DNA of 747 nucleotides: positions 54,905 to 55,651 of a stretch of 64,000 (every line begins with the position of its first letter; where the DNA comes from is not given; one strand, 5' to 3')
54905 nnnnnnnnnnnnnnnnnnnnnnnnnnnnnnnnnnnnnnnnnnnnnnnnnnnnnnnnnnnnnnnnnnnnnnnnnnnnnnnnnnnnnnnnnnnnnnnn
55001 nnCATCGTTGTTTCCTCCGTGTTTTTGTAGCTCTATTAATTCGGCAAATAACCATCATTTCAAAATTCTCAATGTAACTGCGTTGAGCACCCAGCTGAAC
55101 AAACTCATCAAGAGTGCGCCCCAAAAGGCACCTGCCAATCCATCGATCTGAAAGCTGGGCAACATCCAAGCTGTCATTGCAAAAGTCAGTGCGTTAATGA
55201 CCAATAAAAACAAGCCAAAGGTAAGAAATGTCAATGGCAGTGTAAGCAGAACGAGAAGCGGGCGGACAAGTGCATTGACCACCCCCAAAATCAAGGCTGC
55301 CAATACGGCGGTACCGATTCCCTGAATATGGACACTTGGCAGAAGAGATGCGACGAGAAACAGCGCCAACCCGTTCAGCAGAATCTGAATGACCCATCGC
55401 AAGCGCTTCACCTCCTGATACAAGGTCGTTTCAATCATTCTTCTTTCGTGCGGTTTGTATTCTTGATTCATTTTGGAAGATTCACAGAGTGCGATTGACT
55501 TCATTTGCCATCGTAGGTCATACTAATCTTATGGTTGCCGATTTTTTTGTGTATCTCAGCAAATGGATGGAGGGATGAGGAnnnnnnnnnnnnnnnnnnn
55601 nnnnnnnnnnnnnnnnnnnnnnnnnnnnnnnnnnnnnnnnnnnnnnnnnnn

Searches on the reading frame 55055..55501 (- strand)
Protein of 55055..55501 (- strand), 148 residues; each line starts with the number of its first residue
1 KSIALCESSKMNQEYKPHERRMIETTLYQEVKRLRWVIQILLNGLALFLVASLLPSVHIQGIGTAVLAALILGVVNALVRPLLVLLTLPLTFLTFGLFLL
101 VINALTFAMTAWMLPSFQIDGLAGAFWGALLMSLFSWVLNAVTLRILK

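Call 46: search_protein_families(library=pfam, proteins=[window:55055-55501:-], max_evalue=0.001)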
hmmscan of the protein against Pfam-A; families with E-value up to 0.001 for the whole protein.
window:55055-55501:- (148 aa): 1 family
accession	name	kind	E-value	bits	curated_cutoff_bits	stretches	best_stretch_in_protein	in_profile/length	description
PF04020.18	Phage_holin_4_2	-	3.2e-32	111.7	28.8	1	35-138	2-105/105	Mycobacterial 4 TMS phage holin, superfamily IV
